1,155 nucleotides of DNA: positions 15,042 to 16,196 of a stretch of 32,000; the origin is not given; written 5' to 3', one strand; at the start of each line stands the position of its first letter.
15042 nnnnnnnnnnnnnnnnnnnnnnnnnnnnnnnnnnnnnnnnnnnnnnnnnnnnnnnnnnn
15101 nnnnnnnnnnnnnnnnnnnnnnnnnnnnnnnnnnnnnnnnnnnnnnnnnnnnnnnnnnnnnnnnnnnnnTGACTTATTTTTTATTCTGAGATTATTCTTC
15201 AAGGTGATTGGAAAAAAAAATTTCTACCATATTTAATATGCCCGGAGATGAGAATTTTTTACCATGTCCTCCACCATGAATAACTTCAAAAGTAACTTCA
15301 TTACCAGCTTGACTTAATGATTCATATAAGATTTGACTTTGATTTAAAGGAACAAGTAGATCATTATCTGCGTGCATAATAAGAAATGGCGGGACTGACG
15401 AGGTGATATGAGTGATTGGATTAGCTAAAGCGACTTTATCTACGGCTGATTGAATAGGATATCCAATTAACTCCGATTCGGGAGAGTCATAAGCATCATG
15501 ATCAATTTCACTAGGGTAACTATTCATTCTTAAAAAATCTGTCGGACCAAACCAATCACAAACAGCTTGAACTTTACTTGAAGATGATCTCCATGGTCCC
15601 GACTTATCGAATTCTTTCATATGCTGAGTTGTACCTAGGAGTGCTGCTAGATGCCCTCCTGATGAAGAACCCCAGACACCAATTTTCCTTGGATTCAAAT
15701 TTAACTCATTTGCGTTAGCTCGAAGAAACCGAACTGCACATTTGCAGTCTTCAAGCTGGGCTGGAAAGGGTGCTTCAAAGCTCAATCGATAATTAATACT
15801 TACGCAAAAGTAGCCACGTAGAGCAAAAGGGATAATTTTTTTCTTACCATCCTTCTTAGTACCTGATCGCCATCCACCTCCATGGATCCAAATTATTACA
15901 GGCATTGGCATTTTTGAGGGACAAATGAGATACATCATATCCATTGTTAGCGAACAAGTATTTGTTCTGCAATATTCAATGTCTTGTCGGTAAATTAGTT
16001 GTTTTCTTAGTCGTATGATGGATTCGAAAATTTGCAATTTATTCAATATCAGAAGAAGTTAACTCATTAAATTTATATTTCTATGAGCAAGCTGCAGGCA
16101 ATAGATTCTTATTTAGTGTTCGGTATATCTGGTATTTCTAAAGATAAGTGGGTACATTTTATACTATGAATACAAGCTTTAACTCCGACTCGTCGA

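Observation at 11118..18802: An AT-rich, HIP1-free island encodes a minimal aryl-acid NRPS-like pathway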

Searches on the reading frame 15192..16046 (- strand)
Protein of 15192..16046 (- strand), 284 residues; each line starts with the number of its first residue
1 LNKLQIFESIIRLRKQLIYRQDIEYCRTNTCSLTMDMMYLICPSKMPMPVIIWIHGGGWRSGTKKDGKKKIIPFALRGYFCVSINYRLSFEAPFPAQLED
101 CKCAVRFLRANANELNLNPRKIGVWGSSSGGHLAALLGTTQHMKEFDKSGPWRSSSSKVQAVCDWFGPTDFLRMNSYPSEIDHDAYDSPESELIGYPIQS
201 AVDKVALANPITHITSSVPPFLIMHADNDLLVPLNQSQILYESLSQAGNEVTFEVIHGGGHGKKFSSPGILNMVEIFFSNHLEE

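Call 5: search_protein_families(library=pfam, proteins=[window:15192-16046:-], max_evalue=0.01)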
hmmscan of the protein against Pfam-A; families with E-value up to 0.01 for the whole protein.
window:15192-16046:- (284 aa): 8 families
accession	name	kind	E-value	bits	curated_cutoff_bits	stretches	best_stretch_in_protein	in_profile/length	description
PF20434.5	BD-FAE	-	9.4e-67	225.1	26.8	1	39-244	4-215/215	BD-FAE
PF07859.19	Abhydrolase_3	-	5.9e-24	85.4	25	1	51-262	1-207/210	alpha/beta hydrolase fold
PF00326.27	Peptidase_S9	-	9.2e-12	45.3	22.6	1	98-264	45-190/213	Prolyl oligopeptidase family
PF00135.34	COesterase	-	9.9e-09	35.1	27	1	47-144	102-207/515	Carboxylesterase family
PF12146.15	Hydrolase_4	-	9e-06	25.6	27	1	219-261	192-232/239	Serine aminopeptidase, S33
PF00561.26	Abhydrolase_1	-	9e-05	22.7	25.8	0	199-261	200-238/245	alpha/beta hydrolase fold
PF02230.22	Abhydrolase_2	-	0.0014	18.9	23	0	207-262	146-200/217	Phospholipase/Carboxylesterase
PF01738.24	DLH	-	0.0035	17.4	21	0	208-262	133-187/217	Dienelactone hydrolase family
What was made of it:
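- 15192..16046 (-): BD-FAE / hormone-sensitive-lipase-type alpha/beta hydrolase (HGGG and GxSxG motifs), divergent from the C-T-TE gene; a conserved accessory gene of one cassette variant. PF20434 scores 225 bits (call 5).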

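Call 6: search_protein_families(library=ncbifam, proteins=[window:15192-16046:-], max_evalue=0.01)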
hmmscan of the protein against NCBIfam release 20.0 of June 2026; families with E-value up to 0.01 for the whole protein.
window:15192-16046:- (284 aa): 17 families
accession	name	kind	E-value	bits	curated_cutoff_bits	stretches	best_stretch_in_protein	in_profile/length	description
NF052354.1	EstLipQMycob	equivalog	1.3e-24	86.6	700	1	46-250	163-362/418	esterase LipQ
NF058653.1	LipP1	equivalog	2.2e-22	79.3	350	1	45-139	68-163/300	LipP1 family hormone-sensitive lipase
NF033149.0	CHL_hydrolase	equivalog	1.3e-16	60.5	500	1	40-262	67-283/310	chloramphenicol hydrolase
NF007547.0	PRK10162.1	equivalog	2.6e-16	59.4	389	1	40-261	76-292/321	acetyl esterase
NF052620.1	AryltfaseLP1002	equivalog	2.7e-14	53.1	300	1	47-263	31-233/265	lp_1002 family arylesterase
NF058649.1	GTSAG_HSLs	subfamily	3.6e-14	52.9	380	1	46-261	89-286/312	GTSAG motif subfamily hormone-sensitive lipase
NF041902.1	pecacetest_PaeX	equivalog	9.5e-14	51.1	550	1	58-262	86-282/318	pectin acetylesterase PaeX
NF042968.1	AcxylEst_AxeA1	equivalog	1.3e-13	50.1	700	2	43-141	43-141/459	acetylxylan esterase AxeA1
NF041556.1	tannase_B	equivalog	3.1e-11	43.2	300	1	95-148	130-183/463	subtype B tannase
NF058650.1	GCSAG_HSLs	subfamily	4.5e-11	42.8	410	1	50-261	87-287/314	GCSAG motif subfamily hormone-sensitive lipase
NF058651.1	GESAG_HSLs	subfamily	9.5e-11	41.3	430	1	50-257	69-264/296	GESAG motif subfamily hormone-sensitive lipase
NF041555.1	tannase_A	equivalog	6.1e-07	28.4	550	1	92-147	173-228/619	subtype A tannase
NF058665.1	HaHSL_fam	equivalog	1.8e-06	27.5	320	1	20-141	38-148/260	hormone-sensitive lipase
NF047920.1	lactonase_UilS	equivalog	0.00023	21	400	0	96-132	77-110/285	UilS family quorum-quenching N-acyl-homoserine lactonase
TIGR03611.1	RutD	equivalog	0.00036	20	238.5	1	219-273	199-249/258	pyrimidine utilization protein D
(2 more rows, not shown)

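Call 62: find_homologous_proteins(query=window:15192-16046:-, max_evalue=1e-30)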
Query window:15192-16046:- (284 aa): 6756 proteins with E <= 1e-30 among 8000 candidates; the best 120 are listed.
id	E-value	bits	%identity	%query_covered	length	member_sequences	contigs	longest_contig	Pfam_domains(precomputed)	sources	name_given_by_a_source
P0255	4.6e-170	583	100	88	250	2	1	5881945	PF00135.35,PF00326.28,PF07859.20,PF12146.16,PF20434.6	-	-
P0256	2.3e-109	384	60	97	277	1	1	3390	PF00135.35,PF00326.28,PF07859.20,PF20434.6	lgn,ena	-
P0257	6.1e-109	382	57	99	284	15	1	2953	PF00135.35,PF00326.28,PF07859.20,PF20434.6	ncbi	-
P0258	9.8e-109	381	60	95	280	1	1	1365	PF00135.35,PF00326.28,PF07859.20,PF01738.25,PF12146.16,PF20434.6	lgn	-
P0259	3.5e-108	380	58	99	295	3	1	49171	PF00135.35,PF00326.28,PF07859.20,PF01738.25,PF12146.16,PF20434.6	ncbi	-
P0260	1.7e-107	377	57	99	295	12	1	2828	PF00135.35,PF00326.28,PF07859.20,PF20434.6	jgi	-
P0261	4.7e-107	376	58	98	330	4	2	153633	PF00135.35,PF00326.28,PF07859.20,PF20434.6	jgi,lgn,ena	jgi:acetyl esterase/lipase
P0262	1.5e-106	374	57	98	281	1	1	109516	PF00135.35,PF00326.28,PF07859.20,PF01738.25,PF12146.16,PF20434.6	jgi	-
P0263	2.1e-106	374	57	100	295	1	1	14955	PF00135.35,PF00326.28,PF07859.20,PF12146.16,PF20434.6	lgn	-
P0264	1.2e-105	371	58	95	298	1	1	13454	PF00135.35,PF00326.28,PF07859.20,PF12146.16,PF20434.6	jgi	jgi:acetyl esterase/lipase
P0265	3.4e-105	370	56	99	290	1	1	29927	PF00135.35,PF00326.28,PF07859.20,PF12146.16,PF20434.6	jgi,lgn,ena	jgi:acetyl esterase/lipase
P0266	8.8e-105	368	55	98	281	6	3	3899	PF00135.35,PF00326.28,PF07859.20,PF01738.25,PF12146.16,PF20434.6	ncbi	-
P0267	1.1e-103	365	58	97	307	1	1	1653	PF00326.28,PF07859.20,PF20434.6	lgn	-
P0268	1.3e-103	365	59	94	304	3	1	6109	PF00135.35,PF00326.28,PF07859.20,PF12146.16,PF20434.6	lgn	-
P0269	1.4e-103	365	58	99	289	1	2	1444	PF00135.35,PF00326.28,PF07859.20,PF01738.25,PF20434.6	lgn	-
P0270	2.5e-103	364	59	95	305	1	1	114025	PF00135.35,PF00326.28,PF07859.20,PF12146.16,PF20434.6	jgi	jgi:acetyl esterase/lipase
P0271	3.6e-103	363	56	98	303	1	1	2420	PF00135.35,PF00326.28,PF07859.20,PF20434.6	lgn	-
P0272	3.1e-102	360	55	96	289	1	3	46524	PF00135.35,PF00326.28,PF07859.20,PF20434.6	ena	-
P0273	1.3e-101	358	57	98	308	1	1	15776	PF00135.35,PF00326.28,PF07859.20,PF20434.6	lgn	-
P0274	5.3e-101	356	56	100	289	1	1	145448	PF00135.35,PF00326.28,PF07859.20,PF20434.6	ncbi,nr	ncbi:alpha/beta hydrolase [Pleurocapsales cyanobacterium LEGE 06147]|nr:alpha/beta hydrolase [Pleuro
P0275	5.3e-101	356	56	97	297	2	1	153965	PF00135.35,PF00326.28,PF07859.20,PF12146.16,PF20434.6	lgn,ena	-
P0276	2.2e-100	354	56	96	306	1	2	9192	PF00135.35,PF00326.28,PF07859.20,PF20434.6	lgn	-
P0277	4.3e-100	353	54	98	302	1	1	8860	PF00135.35,PF00326.28,PF07859.20,PF20434.6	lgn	-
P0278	1.2e-99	352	56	98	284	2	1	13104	PF00135.35,PF00326.28,PF07859.20,PF20434.6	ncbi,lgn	ncbi:MAG: alpha/beta hydrolase [Cyanobacteria bacterium P01_F01_bin.86]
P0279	5.6e-99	349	57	94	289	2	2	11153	PF00135.35,PF00326.28,PF07859.20,PF20434.6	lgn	-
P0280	4.2e-98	347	58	94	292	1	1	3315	PF00135.35,PF00326.28,PF07859.20,PF12146.16,PF20434.6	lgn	-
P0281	8.6e-98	346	54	98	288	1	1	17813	PF00135.35,PF00326.28,PF07859.20,PF12146.16,PF20434.6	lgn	-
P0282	3.2e-97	344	56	98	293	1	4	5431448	PF00135.35,PF00326.28,PF07859.20,PF12146.16,PF20434.6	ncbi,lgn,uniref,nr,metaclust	ncbi:Carboxylesterase type B [Gloeocapsa sp. PCC 7428]|uniref:alpha/beta hydrolase n=1 Tax=Gloeocaps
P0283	6.7e-97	343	56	94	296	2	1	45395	PF00135.35,PF00326.28,PF07859.20,PF20434.6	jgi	jgi:acetyl esterase/lipase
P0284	1.0e-96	342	54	96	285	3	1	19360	PF00135.35,PF00326.28,PF07859.20,PF20434.6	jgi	jgi:acetyl esterase/lipase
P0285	1.7e-96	341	54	100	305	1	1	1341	PF00135.35,PF00326.28,PF07859.20,PF20434.6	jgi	jgi:acetyl esterase/lipase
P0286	2.6e-96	341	56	94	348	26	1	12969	PF00326.28,PF07859.20,PF20434.6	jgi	jgi:acetyl esterase/lipase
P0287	3.4e-96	340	55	96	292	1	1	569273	PF02129.25,PF00135.35,PF00326.28,PF07859.20,PF12146.16,PF20434.6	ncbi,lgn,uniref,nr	ncbi:alpha/beta hydrolase [Chroococcidiopsis sp. TS-821]|uniref:alpha/beta hydrolase n=1 Tax=Chrooco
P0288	6.2e-96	339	53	96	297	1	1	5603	PF00135.35,PF00326.28,PF07859.20,PF12697.14,PF01738.25,PF12146.16,PF20434.6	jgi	jgi:acetyl esterase/lipase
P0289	6.9e-96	339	51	99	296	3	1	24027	PF00135.35,PF00326.28,PF07859.20,PF01738.25,PF20434.6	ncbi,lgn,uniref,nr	ncbi:alpha/beta hydrolase [Chroogloeocystis siderophila]|uniref:alpha/beta hydrolase n=1 Tax=Chroogl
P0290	9.4e-96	339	53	98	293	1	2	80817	PF00135.35,PF00326.28,PF07859.20,PF20434.6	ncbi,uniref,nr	ncbi:alpha/beta hydrolase [Gloeocapsopsis crepidinum LEGE 06123]|uniref:Alpha/beta hydrolase n=1 Tax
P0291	1.5e-95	338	54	94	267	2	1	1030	PF00135.35,PF00326.28,PF07859.20,PF20434.6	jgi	jgi:acetyl esterase/lipase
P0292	3.5e-95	337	52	100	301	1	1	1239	PF00135.35,PF00326.28,PF07859.20,PF01738.25,PF12146.16,PF20434.6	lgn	-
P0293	6.2e-95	336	55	93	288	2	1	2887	PF00135.35,PF00326.28,PF07859.20,PF12697.14,PF01738.25,PF12146.16,PF08386.17,PF20434.6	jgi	jgi:acetyl esterase/lipase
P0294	6.9e-95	336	55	94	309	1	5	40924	PF00135.35,PF00326.28,PF07859.20,PF12697.14,PF12146.16,PF08386.17,PF20434.6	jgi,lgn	jgi:acetyl esterase/lipase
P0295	8.9e-95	336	54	98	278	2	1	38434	PF00135.35,PF00326.28,PF07859.20,PF20434.6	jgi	-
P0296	9.4e-95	336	56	93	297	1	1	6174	PF00135.35,PF00326.28,PF07859.20,PF01738.25,PF00561.27,PF12146.16,PF02230.23,PF20434.6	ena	-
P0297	2.2e-94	334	53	95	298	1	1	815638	PF00135.35,PF00326.28,PF07859.20,PF20434.6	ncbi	ncbi:alpha/beta hydrolase [Gloeocapsa sp. BRSZ]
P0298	2.2e-93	331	55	95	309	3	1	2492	PF00135.35,PF00326.28,PF07859.20,PF12697.14,PF01738.25,PF12146.16,PF08386.17,PF20434.6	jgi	jgi:acetyl esterase/lipase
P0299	3.9e-93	330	51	99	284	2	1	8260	PF00135.35,PF00326.28,PF07859.20,PF20434.6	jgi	jgi:acetyl esterase/lipase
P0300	5.6e-93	330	52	98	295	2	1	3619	PF00135.35,PF00326.28,PF07859.20,PF12697.14,PF01738.25,PF12146.16,PF08386.17,PF20434.6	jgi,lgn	jgi:acetyl esterase/lipase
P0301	2.3e-92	328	55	93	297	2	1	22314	PF00135.35,PF00326.28,PF07859.20,PF01738.25,PF12146.16,PF02230.23,PF20434.6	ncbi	-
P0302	1.7e-91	325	54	95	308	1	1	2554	PF00135.35,PF00326.28,PF07859.20,PF12697.14,PF01738.25,PF20434.6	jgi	jgi:acetyl esterase/lipase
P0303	7.6e-91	323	55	96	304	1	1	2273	PF00135.35,PF00326.28,PF07859.20,PF01738.25,PF20434.6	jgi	jgi:acetyl esterase/lipase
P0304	9.3e-91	322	59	83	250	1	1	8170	PF00135.35,PF00326.28,PF07859.20,PF01738.25,PF12146.16,PF20434.6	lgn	-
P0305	3.7e-90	320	53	96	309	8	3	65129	PF00135.35,PF00326.28,PF07859.20,PF12697.14,PF20434.6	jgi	jgi:acetyl esterase/lipase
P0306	1.8e-89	318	57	87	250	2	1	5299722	PF00135.35,PF00326.28,PF07859.20,PF12146.16,PF20434.6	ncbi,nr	ncbi:alpha/beta hydrolase [Gloeocapsopsis dulcis]|nr:alpha/beta hydrolase [Gloeocapsopsis dulcis] WN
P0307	2.8e-89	318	53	98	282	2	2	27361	PF00135.35,PF00326.28,PF07859.20,PF20434.6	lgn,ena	-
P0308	8.5e-88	313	53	97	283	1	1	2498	PF00135.35,PF00326.28,PF07859.20,PF00561.27,PF12146.16,PF20434.6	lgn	-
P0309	3.3e-86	308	51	98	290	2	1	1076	PF00135.35,PF00326.28,PF07859.20,PF01738.25,PF20434.6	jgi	jgi:acetyl esterase/lipase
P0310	2.7e-85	305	52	93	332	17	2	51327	PF00135.35,PF00326.28,PF07859.20,PF20434.6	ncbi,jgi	-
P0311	3.0e-85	304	52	97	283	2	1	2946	PF00135.35,PF00326.28,PF07859.20,PF20434.6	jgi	jgi:acetyl esterase/lipase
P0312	3.6e-85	304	52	97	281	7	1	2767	PF00135.35,PF00326.28,PF07859.20,PF00561.27,PF20434.6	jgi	-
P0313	6.9e-85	303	55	92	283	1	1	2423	PF00135.35,PF00326.28,PF07859.20,PF20434.6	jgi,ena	-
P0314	1.1e-84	303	53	93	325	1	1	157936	PF00135.35,PF00326.28,PF07859.20,PF12146.16,PF20434.6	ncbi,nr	ncbi:MAG: alpha/beta hydrolase [bacterium]|nr:alpha/beta hydrolase [bacterium]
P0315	1.9e-84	302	55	87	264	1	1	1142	PF00135.35,PF00326.28,PF07859.20,PF01738.25,PF00561.27,PF20434.6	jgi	jgi:acetyl esterase/lipase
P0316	2.3e-84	301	54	92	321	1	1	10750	PF00135.35,PF00326.28,PF07859.20,PF00561.27,PF12146.16,PF20434.6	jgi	jgi:acetyl esterase/lipase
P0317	2.7e-84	301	51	93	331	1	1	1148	PF00135.35,PF00326.28,PF07859.20,PF20434.6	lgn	-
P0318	3.4e-84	301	49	99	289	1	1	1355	PF00135.35,PF00326.28,PF07859.20,PF01738.25,PF20434.6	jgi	jgi:acetyl esterase/lipase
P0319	4.2e-84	301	51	96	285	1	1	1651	PF00135.35,PF00326.28,PF07859.20,PF20434.6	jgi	jgi:acetyl esterase/lipase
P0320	5.5e-84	300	50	99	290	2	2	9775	PF00135.35,PF00326.28,PF07859.20,PF01738.25,PF20434.6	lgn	-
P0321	6.5e-84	300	51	93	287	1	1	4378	PF00135.35,PF00326.28,PF07859.20,PF01738.25,PF20434.6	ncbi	-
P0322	6.7e-84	300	52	93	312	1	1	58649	PF00135.35,PF00326.28,PF07859.20,PF01738.25,PF00561.27,PF12146.16,PF20434.6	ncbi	-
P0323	9.4e-84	299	51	93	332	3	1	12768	PF00135.35,PF00326.28,PF07859.20,PF01738.25,PF20434.6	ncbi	ncbi:MAG: alpha/beta hydrolase fold domain-containing protein [Armatimonadota bacterium]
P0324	9.9e-84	299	54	87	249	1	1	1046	PF00135.35,PF00326.28,PF07859.20,PF01738.25,PF12146.16,PF20434.6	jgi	jgi:acetyl esterase/lipase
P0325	1.0e-83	299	51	93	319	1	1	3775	PF02129.25,PF00135.35,PF00326.28,PF07859.20,PF01738.25,PF00561.27,PF12146.16,PF20434.6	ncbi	-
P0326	1.3e-83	299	50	99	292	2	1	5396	PF00135.35,PF00326.28,PF07859.20,PF01738.25,PF20434.6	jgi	jgi:acetyl esterase/lipase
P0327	1.5e-83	299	53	97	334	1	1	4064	PF00135.35,PF00326.28,PF07859.20,PF01738.25,PF20434.6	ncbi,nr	ncbi:MAG: alpha/beta hydrolase [Candidatus Omnitrophica bacterium]|nr:alpha/beta hydrolase [Candidat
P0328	1.6e-83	299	52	96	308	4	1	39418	PF02129.25,PF00135.35,PF00326.28,PF07859.20,PF12146.16,PF20434.6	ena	-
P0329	2.3e-83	298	51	93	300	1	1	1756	PF00135.35,PF00326.28,PF07859.20,PF12697.14,PF01738.25,PF12146.16,PF20434.6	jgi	jgi:acetyl esterase/lipase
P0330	2.7e-83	298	57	82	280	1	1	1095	PF00135.35,PF00326.28,PF07859.20,PF20434.6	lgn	-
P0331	2.8e-83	298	54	93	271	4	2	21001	PF02129.25,PF00135.35,PF00326.28,PF07859.20,PF01738.25,PF12146.16,PF20434.6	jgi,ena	-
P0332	3.4e-83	298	52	93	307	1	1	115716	PF00135.35,PF00326.28,PF07859.20,PF01738.25,PF12146.16,PF20434.6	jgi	jgi:acetyl esterase/lipase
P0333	3.6e-83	298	52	93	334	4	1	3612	PF00135.35,PF00326.28,PF07859.20,PF01738.25,PF12146.16,PF20434.6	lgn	-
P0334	3.8e-83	297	52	93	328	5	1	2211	PF00135.35,PF00326.28,PF07859.20,PF12146.16,PF20434.6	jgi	jgi:acetyl esterase/lipase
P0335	5.7e-83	297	49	95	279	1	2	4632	PF00135.35,PF00326.28,PF07859.20,PF20434.6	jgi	jgi:acetyl esterase/lipase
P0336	1.9e-82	295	52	93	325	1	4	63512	PF02129.25,PF00135.35,PF00326.28,PF07859.20,PF20434.6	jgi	-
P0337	2.0e-82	295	52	89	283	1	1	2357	PF00326.28,PF07859.20,PF20434.6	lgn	-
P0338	2.0e-82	295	52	93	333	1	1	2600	PF00135.35,PF00326.28,PF07859.20,PF12697.14,PF01738.25,PF00561.27,PF12146.16,PF20434.6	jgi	jgi:acetyl esterase/lipase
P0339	2.2e-82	295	52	93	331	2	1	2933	PF00135.35,PF00326.28,PF07859.20,PF20434.6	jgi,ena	-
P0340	2.5e-82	295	52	92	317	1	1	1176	PF02129.25,PF00135.35,PF00326.28,PF07859.20,PF01738.25,PF00561.27,PF12146.16,PF20434.6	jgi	-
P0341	2.6e-82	295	52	93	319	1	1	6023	PF02129.25,PF00135.35,PF00326.28,PF07859.20,PF01738.25,PF00561.27,PF12146.16,PF20434.6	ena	-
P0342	2.8e-82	295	53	92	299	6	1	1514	PF00135.35,PF00326.28,PF07859.20,PF20434.6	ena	-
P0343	2.9e-82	295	50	96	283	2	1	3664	PF00135.35,PF00326.28,PF07859.20,PF20434.6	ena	-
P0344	3.2e-82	294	51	96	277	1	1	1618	PF02129.25,PF00135.35,PF00326.28,PF07859.20,PF00561.27,PF20434.6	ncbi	-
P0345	3.3e-82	294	52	93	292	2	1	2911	PF00135.35,PF00326.28,PF07859.20,PF01738.25,PF12146.16,PF20434.6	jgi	jgi:acetyl esterase/lipase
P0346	4.0e-82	294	52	93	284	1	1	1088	PF00135.35,PF00326.28,PF07859.20,PF01738.25,PF12146.16,PF20434.6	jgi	-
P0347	4.9e-82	294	51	93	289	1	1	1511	PF00135.35,PF00326.28,PF07859.20,PF01738.25,PF12146.16,PF02230.23,PF20434.6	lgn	-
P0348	5.2e-82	294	51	100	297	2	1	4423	PF02129.25,PF00135.35,PF00326.28,PF07859.20,PF01738.25,PF00561.27,PF12146.16,PF20434.6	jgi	-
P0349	5.3e-82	294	52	92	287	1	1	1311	PF00135.35,PF00326.28,PF07859.20,PF01738.25,PF20434.6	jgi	jgi:acetyl esterase/lipase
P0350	5.5e-82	294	49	96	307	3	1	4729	PF02129.25,PF00135.35,PF00326.28,PF07859.20,PF20434.6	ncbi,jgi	-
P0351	8.4e-82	293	55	86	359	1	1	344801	PF00135.35,PF00326.28,PF07859.20,PF01738.25,PF20434.6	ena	-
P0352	1.0e-81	293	52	92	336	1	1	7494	PF00135.35,PF00326.28,PF07859.20,PF01738.25,PF20434.6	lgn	-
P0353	1.1e-81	293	50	96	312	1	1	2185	PF02129.25,PF00135.35,PF00326.28,PF07859.20,PF20434.6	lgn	-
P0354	1.3e-81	292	51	98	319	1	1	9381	PF02129.25,PF00135.35,PF00326.28,PF07859.20,PF01738.25,PF00561.27,PF12146.16,PF20434.6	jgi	jgi:acetyl esterase/lipase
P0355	1.4e-81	292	51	94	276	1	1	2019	PF00135.35,PF00326.28,PF07859.20,PF01738.25,PF20434.6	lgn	-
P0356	1.5e-81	292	53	92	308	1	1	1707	PF00135.35,PF00326.28,PF07859.20,PF01738.25,PF12146.16,PF20434.6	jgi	jgi:acetyl esterase/lipase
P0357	1.7e-81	292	53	93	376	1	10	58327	PF02129.25,PF00135.35,PF13405.13,PF00326.28,PF07859.20,PF01738.25,PF13499.13,PF13202.13,PF00036.39,PF12146.16,PF20434.6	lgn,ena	-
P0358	1.8e-81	292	52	92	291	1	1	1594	PF00135.35,PF00326.28,PF07859.20,PF01738.25,PF20434.6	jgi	-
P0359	2.0e-81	292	49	97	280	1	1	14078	PF00135.35,PF00326.28,PF07859.20,PF01738.25,PF20434.6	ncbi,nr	ncbi:MAG: alpha/beta hydrolase [Planctomycetes bacterium]|nr:alpha/beta hydrolase [Planctomycetota b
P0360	2.7e-81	291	52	95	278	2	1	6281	PF00135.35,PF00326.28,PF07859.20,PF01738.25,PF20434.6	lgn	-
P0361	3.0e-81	291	53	93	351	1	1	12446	PF00135.35,PF00326.28,PF07859.20,PF01738.25,PF12146.16,PF02230.23,PF13559.12,PF20434.6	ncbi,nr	ncbi:MAG: alpha/beta hydrolase fold domain-containing protein [Planctomycetes bacterium]|nr:alpha/be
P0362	3.1e-81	291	51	93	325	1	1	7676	PF02129.25,PF00135.35,PF00326.28,PF07859.20,PF01738.25,PF12146.16,PF20434.6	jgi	jgi:acetyl esterase/lipase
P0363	4.0e-81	291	51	100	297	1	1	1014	PF00135.35,PF00326.28,PF07859.20,PF01738.25,PF00561.27,PF20434.6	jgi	jgi:acetyl esterase/lipase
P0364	4.1e-81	291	51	96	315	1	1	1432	PF02129.25,PF00135.35,PF00326.28,PF07859.20,PF01738.25,PF00561.27,PF12146.16,PF20434.6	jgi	jgi:acetyl esterase/lipase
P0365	5.4e-81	290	53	93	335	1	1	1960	PF02129.25,PF00135.35,PF00326.28,PF07859.20,PF01738.25,PF03583.21,PF12146.16,PF20434.6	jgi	-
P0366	5.7e-81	290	51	96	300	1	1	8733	PF02129.25,PF00135.35,PF00326.28,PF07859.20,PF01738.25,PF12146.16,PF20434.6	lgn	-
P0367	5.9e-81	290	49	93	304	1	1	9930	PF00135.35,PF00326.28,PF07859.20,PF01738.25,PF02230.23,PF20434.6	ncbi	-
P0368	9.9e-81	290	50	97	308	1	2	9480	PF00135.35,PF00326.28,PF07859.20,PF01738.25,PF12146.16,PF20434.6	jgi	jgi:acetyl esterase/lipase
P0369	1.1e-80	289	52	93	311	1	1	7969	PF00135.35,PF00326.28,PF07859.20,PF01738.25,PF00561.27,PF12146.16,PF20434.6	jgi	jgi:acetyl esterase/lipase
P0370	1.1e-80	289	57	83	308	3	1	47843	PF02129.25,PF00135.35,PF00326.28,PF07859.20,PF01738.25,PF00561.27,PF12146.16,PF08386.17,PF20434.6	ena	-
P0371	1.5e-80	289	52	93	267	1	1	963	PF00135.35,PF00326.28,PF07859.20,PF01738.25,PF00561.27,PF20434.6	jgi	jgi:acetyl esterase/lipase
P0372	1.5e-80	289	53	93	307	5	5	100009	PF02129.25,PF00135.35,PF00326.28,PF07859.20,PF01738.25,PF00561.27,PF20434.6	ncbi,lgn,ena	-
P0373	1.7e-80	289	52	95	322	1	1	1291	PF00135.35,PF00326.28,PF07859.20,PF01738.25,PF00561.27,PF20434.6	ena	-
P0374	1.8e-80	289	53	83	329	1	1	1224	PF00135.35,PF00326.28,PF07859.20,PF01738.25,PF12146.16,PF20434.6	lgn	-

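Call 63: find_encoding_contigs(protein=P0265, flank=10000, max_places=1)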
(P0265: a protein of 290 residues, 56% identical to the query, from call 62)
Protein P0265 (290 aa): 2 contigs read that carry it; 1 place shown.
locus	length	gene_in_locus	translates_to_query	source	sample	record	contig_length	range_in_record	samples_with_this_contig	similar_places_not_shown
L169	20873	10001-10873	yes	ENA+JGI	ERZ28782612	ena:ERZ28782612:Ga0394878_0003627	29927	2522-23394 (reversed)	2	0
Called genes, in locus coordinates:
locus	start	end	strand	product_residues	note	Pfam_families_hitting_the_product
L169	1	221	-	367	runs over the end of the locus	PF02153:PDH_N, PF20463:PDH_C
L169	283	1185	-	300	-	PF00685:Sulfotransfer_1, PF13469:Sulfotransfer_3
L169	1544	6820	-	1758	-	PF00501:AMP-binding, PF23024:AMP-dom_DIP2-like (weak), PF21394:Beta-ketacyl_N, PF00106:adh_short, PF08659:KR, PF13561:adh_short_C2, PF00550:PP-binding, PF00975:Thioesterase, +2 more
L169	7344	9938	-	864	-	PF00668:Condensation, PF00550:PP-binding, PF00975:Thioesterase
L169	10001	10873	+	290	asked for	PF00135:COesterase, PF20434:BD-FAE, PF07859:Abhydrolase_3, PF12146:Hydrolase_4 (faint), PF00326:Peptidase_S9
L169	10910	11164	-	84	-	PF00550:PP-binding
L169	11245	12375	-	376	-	PF00793:DAHP_synth_1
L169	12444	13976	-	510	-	PF00501:AMP-binding, PF13193:AMP-binding_C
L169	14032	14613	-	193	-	PF01947:Rv2949c-like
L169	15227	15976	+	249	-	PF22624:AASDHPPT_N, PF01648:ACPS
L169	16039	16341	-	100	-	PF11604:CusF_Ec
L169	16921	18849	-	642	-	PF00264:Tyrosinase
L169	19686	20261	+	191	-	PF10989:DUF2808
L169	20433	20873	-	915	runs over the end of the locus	PF01435:Peptidase_M48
